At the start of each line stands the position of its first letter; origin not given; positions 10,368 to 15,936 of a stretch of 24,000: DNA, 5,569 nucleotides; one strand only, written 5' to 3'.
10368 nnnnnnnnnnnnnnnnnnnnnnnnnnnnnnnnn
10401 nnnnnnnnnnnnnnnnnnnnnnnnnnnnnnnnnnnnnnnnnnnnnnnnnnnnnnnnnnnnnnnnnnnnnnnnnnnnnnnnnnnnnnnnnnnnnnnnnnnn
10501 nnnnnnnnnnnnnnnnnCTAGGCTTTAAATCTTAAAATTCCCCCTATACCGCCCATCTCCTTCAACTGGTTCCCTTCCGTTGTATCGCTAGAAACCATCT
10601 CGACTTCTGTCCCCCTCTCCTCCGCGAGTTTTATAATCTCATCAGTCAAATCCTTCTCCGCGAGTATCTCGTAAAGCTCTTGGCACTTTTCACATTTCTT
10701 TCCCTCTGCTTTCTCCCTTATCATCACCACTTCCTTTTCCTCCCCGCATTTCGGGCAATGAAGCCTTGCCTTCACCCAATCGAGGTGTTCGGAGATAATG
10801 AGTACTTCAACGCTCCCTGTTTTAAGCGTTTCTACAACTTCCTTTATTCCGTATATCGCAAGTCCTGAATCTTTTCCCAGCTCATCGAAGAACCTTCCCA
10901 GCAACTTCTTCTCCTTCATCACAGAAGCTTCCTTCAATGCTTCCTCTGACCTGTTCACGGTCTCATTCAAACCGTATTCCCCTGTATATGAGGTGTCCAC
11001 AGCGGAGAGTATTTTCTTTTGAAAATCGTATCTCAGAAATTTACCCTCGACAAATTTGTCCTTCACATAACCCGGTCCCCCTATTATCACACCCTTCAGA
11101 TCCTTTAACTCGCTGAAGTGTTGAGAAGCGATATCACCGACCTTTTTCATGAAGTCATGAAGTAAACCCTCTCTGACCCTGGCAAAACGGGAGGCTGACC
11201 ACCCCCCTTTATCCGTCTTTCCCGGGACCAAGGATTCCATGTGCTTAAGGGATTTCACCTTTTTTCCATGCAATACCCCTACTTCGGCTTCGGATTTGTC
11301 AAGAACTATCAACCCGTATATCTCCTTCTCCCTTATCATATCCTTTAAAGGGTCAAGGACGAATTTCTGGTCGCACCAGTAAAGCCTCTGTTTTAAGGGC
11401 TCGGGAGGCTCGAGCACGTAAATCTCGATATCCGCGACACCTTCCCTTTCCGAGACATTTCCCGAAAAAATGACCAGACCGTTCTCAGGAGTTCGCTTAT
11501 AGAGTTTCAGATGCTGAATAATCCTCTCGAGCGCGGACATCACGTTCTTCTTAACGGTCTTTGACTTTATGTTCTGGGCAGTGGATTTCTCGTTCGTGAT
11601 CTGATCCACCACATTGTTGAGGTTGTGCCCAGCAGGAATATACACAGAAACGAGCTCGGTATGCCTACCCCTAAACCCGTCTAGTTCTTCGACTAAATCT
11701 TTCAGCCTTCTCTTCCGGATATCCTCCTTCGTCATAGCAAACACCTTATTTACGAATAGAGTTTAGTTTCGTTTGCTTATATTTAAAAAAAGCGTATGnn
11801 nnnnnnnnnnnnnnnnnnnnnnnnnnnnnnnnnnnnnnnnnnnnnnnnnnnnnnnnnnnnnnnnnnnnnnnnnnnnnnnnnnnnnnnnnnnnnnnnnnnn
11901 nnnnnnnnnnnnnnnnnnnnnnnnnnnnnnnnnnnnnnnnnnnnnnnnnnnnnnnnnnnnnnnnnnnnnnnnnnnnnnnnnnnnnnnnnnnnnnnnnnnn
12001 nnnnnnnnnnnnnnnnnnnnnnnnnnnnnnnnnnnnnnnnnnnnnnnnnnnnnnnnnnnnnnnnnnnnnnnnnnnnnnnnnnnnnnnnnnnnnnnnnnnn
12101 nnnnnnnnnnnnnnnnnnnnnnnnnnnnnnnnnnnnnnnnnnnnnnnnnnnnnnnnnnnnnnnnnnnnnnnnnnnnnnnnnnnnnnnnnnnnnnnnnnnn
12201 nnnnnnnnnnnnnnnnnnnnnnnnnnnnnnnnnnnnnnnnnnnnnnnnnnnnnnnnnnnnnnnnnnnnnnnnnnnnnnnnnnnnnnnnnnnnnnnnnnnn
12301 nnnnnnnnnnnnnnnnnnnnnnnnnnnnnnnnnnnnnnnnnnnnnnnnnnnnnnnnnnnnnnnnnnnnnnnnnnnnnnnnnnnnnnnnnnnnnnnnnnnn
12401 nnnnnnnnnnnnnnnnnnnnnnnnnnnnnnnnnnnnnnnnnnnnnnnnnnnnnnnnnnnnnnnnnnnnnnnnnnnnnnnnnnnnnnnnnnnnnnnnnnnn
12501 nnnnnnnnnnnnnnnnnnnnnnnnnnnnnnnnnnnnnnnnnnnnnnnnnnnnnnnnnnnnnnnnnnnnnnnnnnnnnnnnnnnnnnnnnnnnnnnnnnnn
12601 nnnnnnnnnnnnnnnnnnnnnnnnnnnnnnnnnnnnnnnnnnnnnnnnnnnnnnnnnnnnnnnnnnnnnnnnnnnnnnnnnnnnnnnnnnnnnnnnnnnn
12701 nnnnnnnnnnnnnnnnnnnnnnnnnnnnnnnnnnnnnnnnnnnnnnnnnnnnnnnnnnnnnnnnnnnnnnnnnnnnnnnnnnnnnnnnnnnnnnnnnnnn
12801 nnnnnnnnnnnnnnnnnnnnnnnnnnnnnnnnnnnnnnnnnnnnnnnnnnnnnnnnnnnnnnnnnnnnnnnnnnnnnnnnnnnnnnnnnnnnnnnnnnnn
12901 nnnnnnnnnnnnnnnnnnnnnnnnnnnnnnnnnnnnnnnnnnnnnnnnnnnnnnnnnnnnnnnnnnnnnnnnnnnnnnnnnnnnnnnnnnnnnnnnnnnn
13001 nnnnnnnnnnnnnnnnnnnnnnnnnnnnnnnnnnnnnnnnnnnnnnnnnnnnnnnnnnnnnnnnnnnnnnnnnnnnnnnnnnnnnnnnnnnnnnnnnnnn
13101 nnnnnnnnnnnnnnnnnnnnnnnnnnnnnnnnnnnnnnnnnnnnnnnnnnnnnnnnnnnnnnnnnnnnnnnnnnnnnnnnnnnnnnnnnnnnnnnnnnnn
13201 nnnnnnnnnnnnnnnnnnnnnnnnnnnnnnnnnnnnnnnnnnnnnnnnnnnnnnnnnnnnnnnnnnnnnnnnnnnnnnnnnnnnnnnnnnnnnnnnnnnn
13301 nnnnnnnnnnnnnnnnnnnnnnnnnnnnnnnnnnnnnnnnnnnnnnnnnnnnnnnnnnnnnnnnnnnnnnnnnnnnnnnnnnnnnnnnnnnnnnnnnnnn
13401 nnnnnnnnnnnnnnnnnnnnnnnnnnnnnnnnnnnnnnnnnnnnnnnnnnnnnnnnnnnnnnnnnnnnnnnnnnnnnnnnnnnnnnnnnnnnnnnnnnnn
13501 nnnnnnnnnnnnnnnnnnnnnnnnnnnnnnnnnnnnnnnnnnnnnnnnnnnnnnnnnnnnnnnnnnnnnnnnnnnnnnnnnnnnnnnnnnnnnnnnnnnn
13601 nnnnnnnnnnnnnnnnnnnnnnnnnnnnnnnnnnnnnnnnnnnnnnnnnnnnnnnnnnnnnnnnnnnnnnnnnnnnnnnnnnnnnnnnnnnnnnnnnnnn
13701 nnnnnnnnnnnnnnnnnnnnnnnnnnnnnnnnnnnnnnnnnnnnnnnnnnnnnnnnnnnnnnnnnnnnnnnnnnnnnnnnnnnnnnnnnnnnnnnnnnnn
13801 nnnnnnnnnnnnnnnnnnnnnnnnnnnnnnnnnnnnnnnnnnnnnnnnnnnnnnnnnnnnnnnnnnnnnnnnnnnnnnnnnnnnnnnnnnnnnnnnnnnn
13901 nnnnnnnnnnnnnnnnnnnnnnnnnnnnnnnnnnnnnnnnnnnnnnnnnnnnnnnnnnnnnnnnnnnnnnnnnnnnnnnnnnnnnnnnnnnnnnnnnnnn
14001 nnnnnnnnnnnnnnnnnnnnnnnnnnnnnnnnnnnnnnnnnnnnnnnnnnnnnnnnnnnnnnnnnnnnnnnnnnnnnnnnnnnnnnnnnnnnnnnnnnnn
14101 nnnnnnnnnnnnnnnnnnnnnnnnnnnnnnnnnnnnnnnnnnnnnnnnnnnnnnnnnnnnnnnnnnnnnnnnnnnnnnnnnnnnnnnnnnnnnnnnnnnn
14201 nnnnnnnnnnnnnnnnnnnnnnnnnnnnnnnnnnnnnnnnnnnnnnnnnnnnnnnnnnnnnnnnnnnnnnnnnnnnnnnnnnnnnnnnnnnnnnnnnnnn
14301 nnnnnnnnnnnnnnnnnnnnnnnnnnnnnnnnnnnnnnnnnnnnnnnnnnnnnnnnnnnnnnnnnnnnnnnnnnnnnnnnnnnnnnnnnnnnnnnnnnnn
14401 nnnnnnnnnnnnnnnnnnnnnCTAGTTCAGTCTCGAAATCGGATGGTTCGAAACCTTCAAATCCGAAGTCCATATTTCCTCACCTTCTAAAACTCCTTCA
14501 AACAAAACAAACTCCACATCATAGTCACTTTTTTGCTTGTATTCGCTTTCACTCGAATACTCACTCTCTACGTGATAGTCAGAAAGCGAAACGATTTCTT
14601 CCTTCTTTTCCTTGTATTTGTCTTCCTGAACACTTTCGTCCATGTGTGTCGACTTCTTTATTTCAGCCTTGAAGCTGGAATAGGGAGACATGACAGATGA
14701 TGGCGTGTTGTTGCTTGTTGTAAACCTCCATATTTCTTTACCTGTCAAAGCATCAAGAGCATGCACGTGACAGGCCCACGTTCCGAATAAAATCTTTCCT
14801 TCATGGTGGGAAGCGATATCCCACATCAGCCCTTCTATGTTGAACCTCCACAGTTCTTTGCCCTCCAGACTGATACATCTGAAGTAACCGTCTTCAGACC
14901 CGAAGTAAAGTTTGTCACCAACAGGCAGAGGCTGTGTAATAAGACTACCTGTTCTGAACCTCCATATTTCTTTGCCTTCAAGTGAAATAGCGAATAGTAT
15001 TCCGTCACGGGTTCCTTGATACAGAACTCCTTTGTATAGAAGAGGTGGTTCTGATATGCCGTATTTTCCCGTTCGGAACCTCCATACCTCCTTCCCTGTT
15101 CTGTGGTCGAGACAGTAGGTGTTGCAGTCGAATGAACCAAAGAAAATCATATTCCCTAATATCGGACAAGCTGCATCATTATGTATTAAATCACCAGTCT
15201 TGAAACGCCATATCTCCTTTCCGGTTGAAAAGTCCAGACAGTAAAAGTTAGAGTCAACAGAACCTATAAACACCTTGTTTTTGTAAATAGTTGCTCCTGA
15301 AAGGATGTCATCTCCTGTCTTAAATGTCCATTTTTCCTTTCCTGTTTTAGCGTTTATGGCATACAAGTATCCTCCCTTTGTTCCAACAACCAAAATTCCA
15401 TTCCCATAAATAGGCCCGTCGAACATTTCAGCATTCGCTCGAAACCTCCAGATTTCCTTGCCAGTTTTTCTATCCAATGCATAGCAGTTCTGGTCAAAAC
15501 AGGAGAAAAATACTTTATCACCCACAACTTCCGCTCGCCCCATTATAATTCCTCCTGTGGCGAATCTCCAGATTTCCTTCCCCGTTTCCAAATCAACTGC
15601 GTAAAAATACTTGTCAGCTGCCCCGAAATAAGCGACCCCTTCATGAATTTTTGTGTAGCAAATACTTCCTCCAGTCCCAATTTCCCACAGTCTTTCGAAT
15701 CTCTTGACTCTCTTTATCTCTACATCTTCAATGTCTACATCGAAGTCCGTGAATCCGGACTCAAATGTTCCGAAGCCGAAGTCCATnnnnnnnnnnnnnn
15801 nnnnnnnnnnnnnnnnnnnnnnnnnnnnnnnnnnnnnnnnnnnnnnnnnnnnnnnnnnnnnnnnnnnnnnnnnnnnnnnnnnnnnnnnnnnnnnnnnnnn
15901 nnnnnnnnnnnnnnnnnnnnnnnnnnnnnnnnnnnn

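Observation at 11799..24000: Head-to-tail array of at least ten paralogous 8-bladed PQQ-like beta-propeller genes fills half the window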

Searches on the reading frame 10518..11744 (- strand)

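Call 5: search_protein_families(library=pfam, proteins=[window:10518-11744:-], max_evalue=0.01)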
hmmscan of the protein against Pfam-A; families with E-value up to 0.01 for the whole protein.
window:10518-11744:- (408 aa): 7 families
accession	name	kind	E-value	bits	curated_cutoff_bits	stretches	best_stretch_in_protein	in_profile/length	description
PF03464.20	eRF1_2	-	2.9e-38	131.6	27.1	1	143-272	2-133/133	eRF1 domain 2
PF03465.20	eRF1_3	-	1.7e-25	90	25.8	1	275-407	1-105/106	eRF1 domain 3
PF03463.20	eRF1_1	-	3e-17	63.2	23.8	1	18-137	4-123/123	eRF1 domain 1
PF18854.6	baeRF_family10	-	1.4e-14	55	27.1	1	131-231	4-107/143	Bacterial archaeo-eukaryotic release factor family 10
PF18859.6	acVLRF1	-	1.4e-12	48.3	27.1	1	146-252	5-110/130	Actinobacteria/chloroflexi VLRF1 release factor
PF06044.18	DpnI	-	0.00047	20.3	26.7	1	302-369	8-76/183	Dam-replacing family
PF01248.31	Ribosomal_L7Ae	-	0.0031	17.6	22.1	0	296-345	16-65/95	Ribosomal protein L7Ae/L30e/S12e/Gadd45 family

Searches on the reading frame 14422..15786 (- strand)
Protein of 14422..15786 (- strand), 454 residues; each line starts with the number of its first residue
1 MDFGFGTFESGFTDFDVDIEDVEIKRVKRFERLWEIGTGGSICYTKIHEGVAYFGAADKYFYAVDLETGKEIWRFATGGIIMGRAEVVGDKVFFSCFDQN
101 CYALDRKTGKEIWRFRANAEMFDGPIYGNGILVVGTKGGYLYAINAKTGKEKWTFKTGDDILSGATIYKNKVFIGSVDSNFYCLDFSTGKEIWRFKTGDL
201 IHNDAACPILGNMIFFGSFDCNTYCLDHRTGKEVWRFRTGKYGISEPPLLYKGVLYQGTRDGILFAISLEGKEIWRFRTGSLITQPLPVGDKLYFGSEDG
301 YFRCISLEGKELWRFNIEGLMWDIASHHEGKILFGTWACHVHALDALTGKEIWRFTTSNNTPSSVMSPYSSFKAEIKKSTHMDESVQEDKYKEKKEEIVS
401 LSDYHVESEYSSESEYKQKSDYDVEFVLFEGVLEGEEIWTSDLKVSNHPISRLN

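Call 5: search_protein_families(library=pfam, proteins=[window:14422-15786:-], max_evalue=0.01)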
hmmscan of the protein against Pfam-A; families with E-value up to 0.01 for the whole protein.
window:14422-15786:- (454 aa): 6 families
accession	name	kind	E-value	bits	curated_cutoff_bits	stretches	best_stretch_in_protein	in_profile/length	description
PF13570.13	Beta-prop_ACSF4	-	3.7e-63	214.4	133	2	130-364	20-260/329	Beta-alanine-activating enzyme, beta-propeller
PF13360.13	PQQ_2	-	7.5e-39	134.2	27.6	4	101-198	5-102/233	Outer membrane protein assembly factor BamB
PF01011.28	PQQ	-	8.4e-23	81.3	26.7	1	124-159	52-87/595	Glucose/ethanol/alcohol dehydrogenase, beta-propeller domain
PF25292.1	Beta-prop_CGLA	-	1.2e-13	51.6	26.8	1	170-245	45-120/316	Lambda-carrageenase beta-propeller domain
PF23414.1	Beta-prop_EML_2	-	0.0019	18.1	90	0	130-187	52-111/266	Echinoderm microtubule-associated protein second beta-propeller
PF25171.1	Beta-prop_WDR36-Utp21_1st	-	0.0039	17.1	80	0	168-239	119-190/266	WDR36/Utp21 first beta-propeller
